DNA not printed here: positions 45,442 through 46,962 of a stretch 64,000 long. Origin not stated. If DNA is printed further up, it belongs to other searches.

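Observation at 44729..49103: Receiver-ParA/MinD-like ATPase flanked by three zinc-ribbon proteins, directly upstream of fhaA-fhaB-rodA-pbpA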

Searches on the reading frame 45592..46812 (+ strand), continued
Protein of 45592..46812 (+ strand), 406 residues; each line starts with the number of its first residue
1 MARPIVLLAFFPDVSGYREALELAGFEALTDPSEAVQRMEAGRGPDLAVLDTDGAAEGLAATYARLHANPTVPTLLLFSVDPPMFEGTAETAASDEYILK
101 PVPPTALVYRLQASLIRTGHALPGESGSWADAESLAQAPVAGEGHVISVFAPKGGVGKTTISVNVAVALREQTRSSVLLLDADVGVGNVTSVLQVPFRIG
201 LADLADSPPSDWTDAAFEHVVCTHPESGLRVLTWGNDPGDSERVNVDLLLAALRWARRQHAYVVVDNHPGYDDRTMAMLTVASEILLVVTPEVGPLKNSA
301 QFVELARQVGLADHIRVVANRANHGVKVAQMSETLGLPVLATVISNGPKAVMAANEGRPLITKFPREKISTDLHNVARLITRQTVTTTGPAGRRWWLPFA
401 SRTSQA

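Call 19: list_cluster_members(proteins=[P0249, P0251, P0252, P0253, P0255, P0256, P0258, P0260, P0261, P0262])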
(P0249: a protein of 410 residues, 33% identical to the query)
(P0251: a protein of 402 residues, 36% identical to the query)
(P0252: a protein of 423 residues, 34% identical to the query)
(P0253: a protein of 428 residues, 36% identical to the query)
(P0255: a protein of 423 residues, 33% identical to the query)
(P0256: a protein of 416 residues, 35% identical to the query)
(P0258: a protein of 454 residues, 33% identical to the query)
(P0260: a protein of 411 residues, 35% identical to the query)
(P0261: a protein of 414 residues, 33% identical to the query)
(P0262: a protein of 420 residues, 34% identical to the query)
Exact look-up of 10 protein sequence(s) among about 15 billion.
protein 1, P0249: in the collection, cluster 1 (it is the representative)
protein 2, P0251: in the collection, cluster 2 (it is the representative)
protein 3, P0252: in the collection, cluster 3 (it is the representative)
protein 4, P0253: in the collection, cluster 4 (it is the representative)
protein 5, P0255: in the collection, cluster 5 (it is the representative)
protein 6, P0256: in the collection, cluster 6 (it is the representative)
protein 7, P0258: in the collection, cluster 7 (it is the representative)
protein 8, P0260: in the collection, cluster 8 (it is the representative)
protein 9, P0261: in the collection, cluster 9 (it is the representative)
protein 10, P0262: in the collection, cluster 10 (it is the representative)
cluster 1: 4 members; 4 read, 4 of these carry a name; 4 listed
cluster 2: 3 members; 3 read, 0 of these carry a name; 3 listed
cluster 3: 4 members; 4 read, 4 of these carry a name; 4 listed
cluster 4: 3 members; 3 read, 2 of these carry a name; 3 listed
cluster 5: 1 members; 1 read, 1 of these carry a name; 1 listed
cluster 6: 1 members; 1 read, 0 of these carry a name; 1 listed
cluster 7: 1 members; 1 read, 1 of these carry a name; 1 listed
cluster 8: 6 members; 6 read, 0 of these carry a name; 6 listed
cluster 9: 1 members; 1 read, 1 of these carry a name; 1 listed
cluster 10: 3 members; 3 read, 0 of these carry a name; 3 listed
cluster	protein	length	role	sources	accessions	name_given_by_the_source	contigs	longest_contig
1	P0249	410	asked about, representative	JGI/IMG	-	pilus assembly protein CpaE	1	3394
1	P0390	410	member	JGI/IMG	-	pilus assembly protein CpaE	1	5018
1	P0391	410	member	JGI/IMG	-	pilus assembly protein CpaE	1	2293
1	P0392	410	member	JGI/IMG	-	pilus assembly protein CpaE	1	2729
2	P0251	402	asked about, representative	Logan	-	-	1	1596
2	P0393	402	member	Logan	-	-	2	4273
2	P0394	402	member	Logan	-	-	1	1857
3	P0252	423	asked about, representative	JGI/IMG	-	pilus assembly protein CpaE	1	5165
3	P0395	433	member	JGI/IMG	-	pilus assembly protein CpaE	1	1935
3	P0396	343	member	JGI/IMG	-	pilus assembly protein CpaE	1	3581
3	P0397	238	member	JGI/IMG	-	pilus assembly protein CpaE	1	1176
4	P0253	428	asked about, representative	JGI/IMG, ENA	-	pilus assembly protein CpaE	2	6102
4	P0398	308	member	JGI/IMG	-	pilus assembly protein CpaE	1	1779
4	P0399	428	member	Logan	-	-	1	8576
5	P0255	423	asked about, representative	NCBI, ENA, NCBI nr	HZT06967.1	MAG TPA: AAA family ATPase [Chloroflexota bacterium] | AAA family ATPase [Chloroflexota bacterium]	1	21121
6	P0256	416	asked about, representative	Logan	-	-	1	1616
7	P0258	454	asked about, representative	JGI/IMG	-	pilus assembly protein CpaE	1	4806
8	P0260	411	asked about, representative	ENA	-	-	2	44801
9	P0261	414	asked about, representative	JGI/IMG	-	pilus assembly protein CpaE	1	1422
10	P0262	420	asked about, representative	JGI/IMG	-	-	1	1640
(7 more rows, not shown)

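Call 20: find_encoding_contigs(protein=P0255, flank=10000, max_places=2)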
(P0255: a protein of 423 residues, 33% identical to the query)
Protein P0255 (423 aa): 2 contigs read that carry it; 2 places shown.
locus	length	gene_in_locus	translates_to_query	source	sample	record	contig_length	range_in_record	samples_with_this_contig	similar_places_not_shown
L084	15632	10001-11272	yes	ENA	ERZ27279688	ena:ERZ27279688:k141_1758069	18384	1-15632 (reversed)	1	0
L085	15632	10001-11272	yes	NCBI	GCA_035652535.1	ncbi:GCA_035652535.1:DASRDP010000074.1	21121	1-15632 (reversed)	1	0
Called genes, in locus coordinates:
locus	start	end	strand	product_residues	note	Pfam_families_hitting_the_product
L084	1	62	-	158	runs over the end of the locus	PF11611:DUF4352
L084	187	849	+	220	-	-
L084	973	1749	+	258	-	PF03372:Exo_endo_phos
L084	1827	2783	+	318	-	PF00248:Aldo_ket_red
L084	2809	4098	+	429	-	PF05977:MFS_3, PF07690:MFS_1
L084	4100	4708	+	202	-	PF11611:DUF4352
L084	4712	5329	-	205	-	PF13474:SnoaL_3, PF14534:DUF4440, PF12680:SnoaL_2 (weak)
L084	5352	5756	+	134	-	-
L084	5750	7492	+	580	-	PF00496:SBP_bac_5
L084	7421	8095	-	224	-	-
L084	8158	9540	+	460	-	PF22694:CtpB_N-like (faint), PF00595:PDZ (weak), PF13180:PDZ_2 (weak), PF17820:PDZ_6 (weak), PF03572:Peptidase_S41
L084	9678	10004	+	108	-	-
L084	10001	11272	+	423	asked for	PF01656:CbiA, PF02374:ArsA_ATPase (faint), PF10609:ParA, PF13614:AAA_31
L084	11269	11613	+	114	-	PF20660:DUF6812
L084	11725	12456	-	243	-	PF13353:Fer4_12 (weak), PF04055:Radical_SAM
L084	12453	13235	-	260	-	PF00733:Asn_synthase, PF06508:QueC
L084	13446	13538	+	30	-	-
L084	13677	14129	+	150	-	PF01281:Ribosomal_L9_N, PF03948:Ribosomal_L9_C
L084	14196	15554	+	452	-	PF00772:DnaB, PF03796:DnaB_C, PF13481:AAA_25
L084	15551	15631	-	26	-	?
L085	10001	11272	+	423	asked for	PF01656:CbiA, PF02374:ArsA_ATPase (faint), PF10609:ParA, PF13614:AAA_31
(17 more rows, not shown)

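Call 21: find_encoding_contigs(protein=P0260, flank=10000, max_places=2)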
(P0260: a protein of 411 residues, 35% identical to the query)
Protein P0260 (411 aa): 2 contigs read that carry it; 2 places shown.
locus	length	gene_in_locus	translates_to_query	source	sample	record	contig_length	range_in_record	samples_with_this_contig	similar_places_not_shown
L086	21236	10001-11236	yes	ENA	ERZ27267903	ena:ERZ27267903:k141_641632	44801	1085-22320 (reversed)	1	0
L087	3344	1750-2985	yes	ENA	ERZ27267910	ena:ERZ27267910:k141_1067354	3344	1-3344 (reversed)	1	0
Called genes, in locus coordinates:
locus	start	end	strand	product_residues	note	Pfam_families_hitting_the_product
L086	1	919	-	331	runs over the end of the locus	PF00296:Bac_luciferase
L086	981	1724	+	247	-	PF00561:Abhydrolase_1, PF12146:Hydrolase_4, PF12697:Abhydrolase_6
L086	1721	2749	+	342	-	PF09084:NMT1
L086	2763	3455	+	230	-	PF03807:F420_oxidored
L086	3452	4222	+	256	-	PF00005:ABC_tran, PF13304:AAA_21 (faint)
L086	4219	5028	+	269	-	PF00528:BPD_transp_1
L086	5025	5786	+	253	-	PF01996:F420_ligase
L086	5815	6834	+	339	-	PF19799:DUF6282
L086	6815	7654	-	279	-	PF25231:DUF7847 (weak), PF10110:GPDPase_memb (weak)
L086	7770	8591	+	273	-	PF00528:BPD_transp_1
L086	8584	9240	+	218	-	PF00005:ABC_tran, PF13304:AAA_21 (weak)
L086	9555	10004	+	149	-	-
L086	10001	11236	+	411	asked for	PF01656:CbiA, PF02374:ArsA_ATPase (weak), PF10609:ParA, PF13614:AAA_31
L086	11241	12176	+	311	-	-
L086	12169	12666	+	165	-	PF20660:DUF6812 (faint)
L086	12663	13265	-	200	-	-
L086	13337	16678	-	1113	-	PF13385:Laminin_G_3, PF07938:Fungal_lectin (faint), PF13385:Laminin_G_3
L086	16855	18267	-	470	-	PF00072:Response_reg, PF00211:Guanylate_cyc, PF00196:GerE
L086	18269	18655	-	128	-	PF00072:Response_reg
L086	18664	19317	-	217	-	PF00072:Response_reg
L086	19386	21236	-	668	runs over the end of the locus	PF02743:dCache_1, PF17201:Cache_3-Cache_2 (weak), PF00672:HAMP, PF00512:HisKA, PF02518:HATPase_c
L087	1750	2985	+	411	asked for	PF01656:CbiA, PF02374:ArsA_ATPase (weak), PF10609:ParA, PF13614:AAA_31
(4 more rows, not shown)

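Call 30: search_solved_structures(query=window:45592-46812:+, max_evalue=0.00001)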
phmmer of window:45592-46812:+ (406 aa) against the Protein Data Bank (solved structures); distinct sequences matched with E-value up to 0.00001: 12.
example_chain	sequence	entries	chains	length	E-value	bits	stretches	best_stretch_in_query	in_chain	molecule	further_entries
4v03_A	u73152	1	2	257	1.2e-12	51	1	145-371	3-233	SITE-DETERMINING PROTEIN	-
4rz2_A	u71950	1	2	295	8.6e-12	48.2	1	145-324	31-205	Site-determining protein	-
5j1j_A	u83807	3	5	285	1.4e-11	47.5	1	145-325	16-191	Site-determining protein | Transcriptional antiactivator FleN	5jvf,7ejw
4v02_A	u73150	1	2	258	1.6e-11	47.3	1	145-371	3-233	SITE-DETERMINING PROTEIN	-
1ion_A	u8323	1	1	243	6.9e-11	45.2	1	146-368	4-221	PROBABLE CELL DIVISION INHIBITOR MIND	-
4rz3_A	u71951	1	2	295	1.1e-10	44.5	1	145-324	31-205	Site-determining protein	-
8pb9_A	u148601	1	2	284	2.8e-10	43.2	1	145-325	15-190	Antiactivator FleN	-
8p53_A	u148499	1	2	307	3e-10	43.1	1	145-325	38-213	Antiactivator FleN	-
1hyq_A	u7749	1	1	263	3.3e-10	43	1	146-375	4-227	CELL DIVISION INHIBITOR (MIND-1)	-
1g3q_A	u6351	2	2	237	1.8e-09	40.5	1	144-368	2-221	CELL DIVISION INHIBITOR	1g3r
3ea0_A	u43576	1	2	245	5e-07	32.5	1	147-370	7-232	ATPase, ParA family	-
3vx3_A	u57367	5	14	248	6e-06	29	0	137-342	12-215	ATPase involved in chromosome partitioning, ParA/MinD family, Mrp homolog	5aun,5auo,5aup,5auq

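Call 41: list_cluster_members(proteins=[P0263, P0264, P0266, P0267, P0269, P0270, P0272, P0273, P0274, P0276])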
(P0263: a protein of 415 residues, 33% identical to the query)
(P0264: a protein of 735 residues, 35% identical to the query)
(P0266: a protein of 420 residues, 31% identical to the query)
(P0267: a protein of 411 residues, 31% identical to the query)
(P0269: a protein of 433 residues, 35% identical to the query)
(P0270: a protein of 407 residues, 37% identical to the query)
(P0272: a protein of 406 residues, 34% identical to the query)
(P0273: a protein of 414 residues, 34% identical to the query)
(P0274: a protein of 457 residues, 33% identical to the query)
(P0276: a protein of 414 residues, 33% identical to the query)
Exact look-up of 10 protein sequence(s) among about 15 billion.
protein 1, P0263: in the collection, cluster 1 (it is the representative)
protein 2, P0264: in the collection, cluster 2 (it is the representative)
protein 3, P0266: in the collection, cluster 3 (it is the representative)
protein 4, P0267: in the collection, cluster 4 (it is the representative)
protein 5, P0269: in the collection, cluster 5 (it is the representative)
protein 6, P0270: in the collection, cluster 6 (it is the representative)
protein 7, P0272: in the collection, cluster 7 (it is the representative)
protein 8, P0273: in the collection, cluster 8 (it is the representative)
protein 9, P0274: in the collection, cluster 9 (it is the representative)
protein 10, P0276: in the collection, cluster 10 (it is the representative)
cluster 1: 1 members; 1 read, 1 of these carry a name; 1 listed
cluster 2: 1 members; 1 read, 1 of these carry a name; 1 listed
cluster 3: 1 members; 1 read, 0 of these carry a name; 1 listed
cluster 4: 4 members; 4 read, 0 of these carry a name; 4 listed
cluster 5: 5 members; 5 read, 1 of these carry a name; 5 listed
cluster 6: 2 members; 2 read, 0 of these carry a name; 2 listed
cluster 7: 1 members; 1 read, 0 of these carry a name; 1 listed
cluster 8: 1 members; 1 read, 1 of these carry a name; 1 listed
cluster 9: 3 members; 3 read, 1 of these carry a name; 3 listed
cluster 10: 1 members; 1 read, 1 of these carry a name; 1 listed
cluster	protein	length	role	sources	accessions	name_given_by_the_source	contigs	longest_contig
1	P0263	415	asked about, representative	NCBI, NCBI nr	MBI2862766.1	MAG: AAA family ATPase [Chloroflexi bacterium] | AAA family ATPase [Chloroflexota bacterium]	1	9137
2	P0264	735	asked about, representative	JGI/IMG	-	pilus assembly protein CpaE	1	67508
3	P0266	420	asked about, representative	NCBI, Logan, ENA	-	-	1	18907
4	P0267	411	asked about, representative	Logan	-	-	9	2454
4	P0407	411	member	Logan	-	-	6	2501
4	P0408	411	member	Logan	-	-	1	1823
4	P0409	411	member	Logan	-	-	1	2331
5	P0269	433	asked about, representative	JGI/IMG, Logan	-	MinD-like ATPase involved in chromosome partitioning or flagellar assembly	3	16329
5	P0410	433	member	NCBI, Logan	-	-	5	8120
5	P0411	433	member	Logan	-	-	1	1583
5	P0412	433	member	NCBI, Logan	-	-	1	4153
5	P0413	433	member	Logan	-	-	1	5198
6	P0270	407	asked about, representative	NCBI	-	-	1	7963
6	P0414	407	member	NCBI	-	-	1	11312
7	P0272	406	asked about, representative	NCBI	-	-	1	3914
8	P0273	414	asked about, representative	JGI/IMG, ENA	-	pilus assembly protein CpaE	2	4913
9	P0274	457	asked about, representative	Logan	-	-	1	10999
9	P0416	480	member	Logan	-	-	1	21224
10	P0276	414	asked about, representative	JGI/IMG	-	pilus assembly protein CpaE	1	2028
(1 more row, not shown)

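Call 42: find_encoding_contigs(protein=P0264, flank=10000, max_places=1)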
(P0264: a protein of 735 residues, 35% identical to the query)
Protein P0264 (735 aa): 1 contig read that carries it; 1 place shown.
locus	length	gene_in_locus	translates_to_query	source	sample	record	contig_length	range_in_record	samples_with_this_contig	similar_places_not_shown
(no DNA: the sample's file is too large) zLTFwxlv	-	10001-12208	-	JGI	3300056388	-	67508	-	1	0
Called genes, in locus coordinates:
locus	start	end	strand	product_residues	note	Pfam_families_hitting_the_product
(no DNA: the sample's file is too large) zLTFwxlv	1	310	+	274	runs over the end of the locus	-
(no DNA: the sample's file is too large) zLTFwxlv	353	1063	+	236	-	PF03167:UDG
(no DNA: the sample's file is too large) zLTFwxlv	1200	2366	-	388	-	-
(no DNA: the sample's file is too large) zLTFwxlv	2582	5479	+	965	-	PF01624:MutS_I, PF05188:MutS_II, PF05192:MutS_III, PF05190:MutS_IV, PF00488:MutS_V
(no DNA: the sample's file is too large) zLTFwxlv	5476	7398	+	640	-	PF02518:HATPase_c, PF13589:HATPase_c_3, PF01119:DNA_mis_repair, PF08676:MutL_C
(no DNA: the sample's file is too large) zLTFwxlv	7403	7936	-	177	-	PF09965:DUF2199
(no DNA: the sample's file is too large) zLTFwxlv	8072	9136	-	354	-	PF02195:ParB_N, PF17762:HTH_ParB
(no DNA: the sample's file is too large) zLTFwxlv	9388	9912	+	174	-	-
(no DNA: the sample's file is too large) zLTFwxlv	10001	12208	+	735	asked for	PF01656:CbiA (weak), PF10609:ParA, PF13614:AAA_31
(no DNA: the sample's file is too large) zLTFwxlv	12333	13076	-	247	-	PF00106:adh_short, PF08659:KR, PF13561:adh_short_C2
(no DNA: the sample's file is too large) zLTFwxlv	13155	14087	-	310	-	PF01738:DLH, PF02129:Peptidase_S15 (faint), PF12740:PETase (weak), PF00326:Peptidase_S9 (weak)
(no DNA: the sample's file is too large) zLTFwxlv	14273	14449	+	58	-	-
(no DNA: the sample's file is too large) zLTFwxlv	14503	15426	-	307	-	PF01717:Meth_synt_2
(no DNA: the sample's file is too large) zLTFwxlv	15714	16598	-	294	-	PF00941:FAD_binding_5, PF03450:CO_deh_flav_C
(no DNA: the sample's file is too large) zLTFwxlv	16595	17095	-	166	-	PF00111:Fer2 (weak), PF01799:Fer2_2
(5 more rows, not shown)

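Call 43: find_encoding_contigs(protein=P0266, flank=10000, max_places=1)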
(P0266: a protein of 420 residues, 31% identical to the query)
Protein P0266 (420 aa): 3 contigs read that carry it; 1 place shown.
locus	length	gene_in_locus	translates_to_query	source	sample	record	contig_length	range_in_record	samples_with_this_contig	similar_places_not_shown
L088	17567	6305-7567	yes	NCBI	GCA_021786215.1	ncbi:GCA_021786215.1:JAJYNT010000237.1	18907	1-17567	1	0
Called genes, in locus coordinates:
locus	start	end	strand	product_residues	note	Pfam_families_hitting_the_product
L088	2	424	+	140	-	?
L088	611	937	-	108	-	-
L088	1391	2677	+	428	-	PF05239:PRC (faint), PF14841:FliG_M (faint), PF03448:MgtE_N, PF00571:CBS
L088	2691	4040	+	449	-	PF01566:Nramp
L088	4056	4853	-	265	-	PF02527:GidB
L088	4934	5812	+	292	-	PF03449:GreA_GreB_N, PF01272:GreA_GreB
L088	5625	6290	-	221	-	-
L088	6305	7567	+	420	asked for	PF01656:CbiA, PF10609:ParA, PF13614:AAA_31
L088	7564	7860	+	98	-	PF20660:DUF6812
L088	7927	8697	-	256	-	PF23023:Anti-Pycsar_Apyc1, PF00753:Lactamase_B, PF12706:Lactamase_B_2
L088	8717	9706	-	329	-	PF07638:Sigma70_ECF (faint), PF08281:Sigma70_r4_2 (weak)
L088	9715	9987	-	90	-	-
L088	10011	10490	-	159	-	-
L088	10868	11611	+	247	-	PF13173:AAA_14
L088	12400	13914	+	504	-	PF06253:MTTB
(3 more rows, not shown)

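Call 44: find_encoding_contigs(protein=P0269, flank=10000, max_places=1)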
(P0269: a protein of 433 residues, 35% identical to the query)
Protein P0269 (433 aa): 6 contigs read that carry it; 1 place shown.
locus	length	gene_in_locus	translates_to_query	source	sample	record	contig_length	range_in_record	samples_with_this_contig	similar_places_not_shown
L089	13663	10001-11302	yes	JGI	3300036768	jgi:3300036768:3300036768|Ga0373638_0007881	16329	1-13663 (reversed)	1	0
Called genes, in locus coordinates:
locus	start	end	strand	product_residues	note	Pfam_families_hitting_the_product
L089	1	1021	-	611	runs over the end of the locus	PF02574:S-methyl_trans, PF02219:MTHFR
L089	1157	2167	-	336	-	PF01717:Meth_synt_2, PF08267:Meth_synt_1 (faint)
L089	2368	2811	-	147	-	-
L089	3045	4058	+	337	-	-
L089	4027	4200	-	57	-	-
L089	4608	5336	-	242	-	PF03070:TENA_THI-4, PF14518:Haem_oxygenas_2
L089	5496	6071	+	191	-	-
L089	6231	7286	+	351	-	PF13379:NMT1_2, PF09084:NMT1, PF12974:Phosphonate-bd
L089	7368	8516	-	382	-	PF00296:Bac_luciferase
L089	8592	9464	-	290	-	PF09084:NMT1, PF13379:NMT1_2, PF12974:Phosphonate-bd (weak)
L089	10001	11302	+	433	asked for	PF10609:ParA, PF01656:CbiA (weak), PF13614:AAA_31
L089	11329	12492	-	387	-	PF14306:PUA_2, PF01747:ATP-sulfurylase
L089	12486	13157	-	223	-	PF01583:APS_kinase, PF08433:KTI12 (weak), PF01656:CbiA (faint), PF13238:AAA_18 (weak), PF13671:AAA_33 (weak)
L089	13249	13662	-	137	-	?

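Call 47: search_protein_families(library=pfam, proteins=[L084:11269-11610:+, L084:9678-10001:+, L086:9555-10001:+, L086:11241-12173:+, L086:12169-12663:+], max_evalue=5)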
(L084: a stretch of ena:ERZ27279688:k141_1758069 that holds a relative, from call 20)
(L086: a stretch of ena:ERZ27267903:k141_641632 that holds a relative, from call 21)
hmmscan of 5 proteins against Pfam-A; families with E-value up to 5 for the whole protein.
L084:11269-11610:+ (114 aa): 3 families
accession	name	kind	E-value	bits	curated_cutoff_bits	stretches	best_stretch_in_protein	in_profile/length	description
PF20660.2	DUF6812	-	2.3e-14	53.6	27.1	1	33-84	2-53/53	Family of unknown function (DUF6812)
PF06251.17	Caps_syn_GfcC_C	-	0.18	12.3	20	1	35-87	3-56/90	Capsule biosynthesis GfcC C-terminal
PF12453.13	PTP_N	-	0.7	10.1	21.9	1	52-61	12-21/26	Protein tyrosine phosphatase N terminal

L084:9678-10001:+ (108 aa): 0 families

L086:9555-10001:+ (149 aa): 2 families
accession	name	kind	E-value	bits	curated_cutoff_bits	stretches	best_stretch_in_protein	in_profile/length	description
PF06188.17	HrpE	-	1.7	8.9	23.5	1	7-44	30-67/191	HrpE/YscL/FliH and V-type ATPase subunit E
PF05103.18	DivIVA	-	3.5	8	28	0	9-45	76-112/131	DivIVA protein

L086:11241-12173:+ (311 aa): 13 families
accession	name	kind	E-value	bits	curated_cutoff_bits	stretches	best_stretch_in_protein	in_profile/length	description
PF05103.18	DivIVA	-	0.005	17.2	28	1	9-88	39-114/131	DivIVA protein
PF20492.3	ERM_helical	-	0.065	13.7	40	1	4-48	71-115/120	Ezrin/radixin/moesin, alpha-helical domain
PF10146.14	zf-C4H2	-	0.067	14.1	34.5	1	13-93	28-102/240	Zinc finger-containing protein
PF00430.23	ATP-synt_B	-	0.074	13.6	28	1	16-105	33-122/132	ATP synthase B/B' CF(0)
PF18186.6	SLATT_4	-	0.089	12.9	27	1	15-61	107-153/165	SMODS and SLOG-associating 2TM effector domain family 4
PF10073.14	GapR_DNA-bd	-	0.14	12.2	22.6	1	18-49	9-36/72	GapR-like, DNA-binding domain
PF23404.1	FAZ1_C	-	0.15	12.6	27.6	1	12-38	5-31/35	FAZ1, C-terminal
PF06248.19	Zw10_N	-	0.17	12.9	26.3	1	5-67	3-65/93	Centromere/kinetochore Zw10 N-terminal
PF17770.6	RNase_J_C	-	0.2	13.1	23.8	1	36-102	21-85/102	Ribonuclease J C-terminal domain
PF25600.1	TRIM_CC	-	0.46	10.8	30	1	55-114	16-75/142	TRIM protein coiled-coil region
PF06818.20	Fez1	-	0.84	10.5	34.4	1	10-93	60-144/199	Fez1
PF06785.16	UPF0242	-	1.4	9.4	33.5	1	6-46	94-134/194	Uncharacterised protein family (UPF0242) N-terminus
PF16712.10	SCAB_CC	-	1.7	8.9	25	1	16-89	51-124/168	Coiled-coil regions of plant-specific actin-binding protein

L086:12169-12663:+ (165 aa): 2 families
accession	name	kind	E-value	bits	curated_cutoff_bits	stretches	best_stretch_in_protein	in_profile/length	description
PF20660.2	DUF6812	-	1.3e-07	31.9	27.1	2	21-59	9-46/53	Family of unknown function (DUF6812)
PF24382.1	DUF7538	-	0.058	13.8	27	0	71-87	54-70/83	Family of unknown function (DUF7538)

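Call 68: find_encoding_contigs(protein=P0416, flank=8000, max_places=1)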
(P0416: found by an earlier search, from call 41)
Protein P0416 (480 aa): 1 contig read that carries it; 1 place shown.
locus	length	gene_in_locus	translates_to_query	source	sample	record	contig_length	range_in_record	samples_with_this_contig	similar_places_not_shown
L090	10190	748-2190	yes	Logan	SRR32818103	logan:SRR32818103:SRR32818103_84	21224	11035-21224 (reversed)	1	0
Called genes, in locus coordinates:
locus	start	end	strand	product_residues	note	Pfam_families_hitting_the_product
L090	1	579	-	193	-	?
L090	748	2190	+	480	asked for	PF10609:ParA, PF13614:AAA_31 (weak)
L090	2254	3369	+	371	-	PF13379:NMT1_2, PF09084:NMT1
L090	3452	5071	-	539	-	PF00732:GMC_oxred_N, PF00890:FAD_binding_2 (faint), PF05199:GMC_oxred_C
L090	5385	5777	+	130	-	PF13490:zf-HC2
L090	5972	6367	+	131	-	-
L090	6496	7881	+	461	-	PF00512:HisKA, PF13581:HATPase_c_2 (faint), PF02518:HATPase_c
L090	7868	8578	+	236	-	PF00072:Response_reg, PF00486:Trans_reg_C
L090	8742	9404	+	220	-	PF04542:Sigma70_r2, PF08281:Sigma70_r4_2, PF04545:Sigma70_r4 (weak)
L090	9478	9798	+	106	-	PF20042:DUF6444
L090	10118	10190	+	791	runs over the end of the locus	PF00931:NB-ARC (weak), PF13401:AAA_22, PF04545:Sigma70_r4 (faint), PF25872:HTH_77, PF13424:TPR_12 (weak), PF00196:GerE, PF08281:Sigma70_r4_2 (weak)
